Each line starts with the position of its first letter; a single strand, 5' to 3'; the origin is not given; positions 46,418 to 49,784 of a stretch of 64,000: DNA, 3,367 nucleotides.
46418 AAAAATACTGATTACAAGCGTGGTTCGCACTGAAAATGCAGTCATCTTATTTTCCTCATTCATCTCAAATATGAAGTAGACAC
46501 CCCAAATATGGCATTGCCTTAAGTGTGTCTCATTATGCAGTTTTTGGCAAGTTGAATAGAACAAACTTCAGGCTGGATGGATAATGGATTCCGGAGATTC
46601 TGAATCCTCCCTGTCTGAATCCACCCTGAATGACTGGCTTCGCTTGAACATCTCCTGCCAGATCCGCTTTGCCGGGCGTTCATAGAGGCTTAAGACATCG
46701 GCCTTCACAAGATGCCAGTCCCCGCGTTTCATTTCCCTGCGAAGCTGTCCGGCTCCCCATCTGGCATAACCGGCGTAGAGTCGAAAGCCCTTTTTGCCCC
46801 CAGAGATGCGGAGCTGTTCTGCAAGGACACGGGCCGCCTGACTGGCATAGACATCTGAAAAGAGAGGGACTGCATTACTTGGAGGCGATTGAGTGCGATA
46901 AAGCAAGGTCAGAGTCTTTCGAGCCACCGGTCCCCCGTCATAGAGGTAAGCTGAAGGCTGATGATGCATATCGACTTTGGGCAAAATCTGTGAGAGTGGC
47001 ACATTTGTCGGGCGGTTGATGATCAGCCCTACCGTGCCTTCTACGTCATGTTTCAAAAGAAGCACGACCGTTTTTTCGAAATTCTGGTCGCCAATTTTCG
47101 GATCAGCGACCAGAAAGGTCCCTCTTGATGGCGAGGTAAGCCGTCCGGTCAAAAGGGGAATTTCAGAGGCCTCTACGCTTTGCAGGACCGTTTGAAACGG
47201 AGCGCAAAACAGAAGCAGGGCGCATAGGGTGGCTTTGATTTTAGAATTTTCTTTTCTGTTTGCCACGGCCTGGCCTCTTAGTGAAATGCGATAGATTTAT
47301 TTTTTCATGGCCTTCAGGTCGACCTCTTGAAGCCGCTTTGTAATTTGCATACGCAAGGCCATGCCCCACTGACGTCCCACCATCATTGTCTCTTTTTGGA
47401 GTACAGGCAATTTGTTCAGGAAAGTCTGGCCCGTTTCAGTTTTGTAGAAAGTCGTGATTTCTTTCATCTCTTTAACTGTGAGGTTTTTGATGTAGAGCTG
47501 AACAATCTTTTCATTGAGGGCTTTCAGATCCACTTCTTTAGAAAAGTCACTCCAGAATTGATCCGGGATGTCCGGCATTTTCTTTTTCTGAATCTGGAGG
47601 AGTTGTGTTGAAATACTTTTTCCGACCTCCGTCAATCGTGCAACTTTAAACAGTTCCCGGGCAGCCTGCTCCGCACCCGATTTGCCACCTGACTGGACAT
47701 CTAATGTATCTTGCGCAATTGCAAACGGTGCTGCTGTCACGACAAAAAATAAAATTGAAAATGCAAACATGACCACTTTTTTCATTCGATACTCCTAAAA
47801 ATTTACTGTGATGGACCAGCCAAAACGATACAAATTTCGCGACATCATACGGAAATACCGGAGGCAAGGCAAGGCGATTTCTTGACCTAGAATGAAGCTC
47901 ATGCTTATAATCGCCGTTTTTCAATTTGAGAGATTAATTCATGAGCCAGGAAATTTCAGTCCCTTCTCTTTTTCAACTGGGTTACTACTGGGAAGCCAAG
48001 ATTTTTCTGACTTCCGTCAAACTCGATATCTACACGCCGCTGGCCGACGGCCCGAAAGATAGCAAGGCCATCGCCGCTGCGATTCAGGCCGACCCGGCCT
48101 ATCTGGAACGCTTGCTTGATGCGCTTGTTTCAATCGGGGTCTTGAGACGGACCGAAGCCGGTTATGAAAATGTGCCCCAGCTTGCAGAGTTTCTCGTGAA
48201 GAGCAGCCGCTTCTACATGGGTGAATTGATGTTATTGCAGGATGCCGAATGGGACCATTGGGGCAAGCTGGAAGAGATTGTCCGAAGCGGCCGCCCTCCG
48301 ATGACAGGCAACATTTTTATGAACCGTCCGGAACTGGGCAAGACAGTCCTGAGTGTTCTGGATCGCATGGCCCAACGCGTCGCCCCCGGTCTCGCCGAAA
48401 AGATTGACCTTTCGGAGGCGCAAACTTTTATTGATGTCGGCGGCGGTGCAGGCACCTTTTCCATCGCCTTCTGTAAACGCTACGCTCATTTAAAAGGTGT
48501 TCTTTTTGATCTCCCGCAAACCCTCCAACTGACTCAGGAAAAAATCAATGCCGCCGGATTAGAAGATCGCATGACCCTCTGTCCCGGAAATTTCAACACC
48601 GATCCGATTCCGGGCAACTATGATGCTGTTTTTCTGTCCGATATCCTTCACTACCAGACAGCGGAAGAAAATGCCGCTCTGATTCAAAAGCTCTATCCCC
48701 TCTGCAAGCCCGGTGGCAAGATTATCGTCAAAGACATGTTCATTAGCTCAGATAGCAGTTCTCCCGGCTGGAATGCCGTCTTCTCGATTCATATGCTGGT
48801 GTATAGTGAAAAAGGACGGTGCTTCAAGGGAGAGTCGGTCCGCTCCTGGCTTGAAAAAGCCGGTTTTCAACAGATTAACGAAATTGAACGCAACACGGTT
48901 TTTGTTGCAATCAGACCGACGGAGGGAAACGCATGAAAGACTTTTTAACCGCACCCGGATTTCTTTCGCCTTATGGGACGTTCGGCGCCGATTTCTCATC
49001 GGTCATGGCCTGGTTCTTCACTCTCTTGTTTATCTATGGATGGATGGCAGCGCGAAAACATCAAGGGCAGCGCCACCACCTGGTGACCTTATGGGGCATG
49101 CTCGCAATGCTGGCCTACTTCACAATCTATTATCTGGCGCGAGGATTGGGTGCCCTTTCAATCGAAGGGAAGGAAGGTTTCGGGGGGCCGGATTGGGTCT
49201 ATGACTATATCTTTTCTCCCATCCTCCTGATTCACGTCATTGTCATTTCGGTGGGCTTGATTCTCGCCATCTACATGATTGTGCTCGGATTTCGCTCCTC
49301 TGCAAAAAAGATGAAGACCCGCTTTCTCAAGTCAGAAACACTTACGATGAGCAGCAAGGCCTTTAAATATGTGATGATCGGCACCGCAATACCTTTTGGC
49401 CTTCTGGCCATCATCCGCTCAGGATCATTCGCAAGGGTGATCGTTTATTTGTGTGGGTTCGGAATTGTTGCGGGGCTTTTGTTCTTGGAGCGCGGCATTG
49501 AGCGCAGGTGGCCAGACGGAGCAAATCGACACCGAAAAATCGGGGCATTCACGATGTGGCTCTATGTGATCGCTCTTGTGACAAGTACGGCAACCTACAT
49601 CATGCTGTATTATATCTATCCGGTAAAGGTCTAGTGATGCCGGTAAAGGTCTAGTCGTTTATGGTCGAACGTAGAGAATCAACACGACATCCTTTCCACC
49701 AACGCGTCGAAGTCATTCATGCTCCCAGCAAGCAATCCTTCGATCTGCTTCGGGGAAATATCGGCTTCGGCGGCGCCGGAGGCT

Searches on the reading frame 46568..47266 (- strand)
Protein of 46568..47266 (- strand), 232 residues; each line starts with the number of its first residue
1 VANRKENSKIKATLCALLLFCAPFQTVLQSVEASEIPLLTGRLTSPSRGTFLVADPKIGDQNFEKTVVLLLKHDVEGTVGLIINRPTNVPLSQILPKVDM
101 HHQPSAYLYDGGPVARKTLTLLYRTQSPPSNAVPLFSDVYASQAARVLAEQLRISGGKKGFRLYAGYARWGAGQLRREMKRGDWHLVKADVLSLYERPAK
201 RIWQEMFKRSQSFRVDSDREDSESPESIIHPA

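Call 45: search_protein_families(library=pfam, proteins=[window:46568-47266:-], max_evalue=0.00001)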
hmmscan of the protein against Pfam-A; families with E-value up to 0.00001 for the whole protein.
window:46568-47266:- (232 aa): 1 family
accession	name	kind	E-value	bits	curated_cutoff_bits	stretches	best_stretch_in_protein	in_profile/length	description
PF02622.21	DUF179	-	1.8e-34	119.4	27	1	56-209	1-155/157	AlgH-like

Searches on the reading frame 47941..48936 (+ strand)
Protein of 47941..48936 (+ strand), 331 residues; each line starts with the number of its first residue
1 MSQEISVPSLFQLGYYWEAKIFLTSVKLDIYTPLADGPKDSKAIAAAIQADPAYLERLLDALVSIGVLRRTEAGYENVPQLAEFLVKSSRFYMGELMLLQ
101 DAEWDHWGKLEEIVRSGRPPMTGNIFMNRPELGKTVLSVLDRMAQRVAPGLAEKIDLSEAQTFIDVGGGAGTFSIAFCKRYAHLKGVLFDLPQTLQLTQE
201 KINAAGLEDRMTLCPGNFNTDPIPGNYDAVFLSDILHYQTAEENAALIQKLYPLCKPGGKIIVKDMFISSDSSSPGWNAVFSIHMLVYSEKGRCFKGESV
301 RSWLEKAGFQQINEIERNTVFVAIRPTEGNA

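Call 45: search_protein_families(library=pfam, proteins=[window:47941-48936:+], max_evalue=0.00001)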
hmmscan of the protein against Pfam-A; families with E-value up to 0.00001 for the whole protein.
window:47941-48936:+ (331 aa): 7 families
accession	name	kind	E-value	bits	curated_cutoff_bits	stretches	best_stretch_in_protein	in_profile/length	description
PF00891.24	Methyltransf_2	-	1.3e-25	90.4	22.3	1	137-310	40-210/210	O-methyltransferase domain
PF08100.18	Dimerisation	-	2.7e-11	43.6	25.6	1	15-85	15-90/93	O-methyltransferase dimerisation domain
PF13489.12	Methyltransf_23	-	6.2e-09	36.2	27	1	157-310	20-160/164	Methyltransferase domain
PF13649.12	Methyltransf_25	-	1.2e-08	36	27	1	164-259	2-97/97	Methyltransferase domain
PF08242.18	Methyltransf_12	-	1.7e-07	32.3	30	1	164-261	1-98/98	Methyltransferase domain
PF13847.12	Methyltransf_31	-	7.6e-07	29.4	27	1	158-267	2-113/145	Methyltransferase domain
PF08241.18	Methyltransf_11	-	8.3e-06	26.8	21.2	0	164-263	1-95/95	Methyltransferase domain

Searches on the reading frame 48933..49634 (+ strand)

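Call 45: search_protein_families(library=pfam, proteins=[window:48933-49634:+], max_evalue=0.00001)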
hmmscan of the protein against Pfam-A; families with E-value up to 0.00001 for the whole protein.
window:48933-49634:+ (233 aa): 1 family
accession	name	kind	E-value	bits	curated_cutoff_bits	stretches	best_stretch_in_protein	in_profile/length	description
PF04238.17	DUF420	-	2.7e-16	60.5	30.5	1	22-126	5-104/130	Protein of unknown function (DUF420)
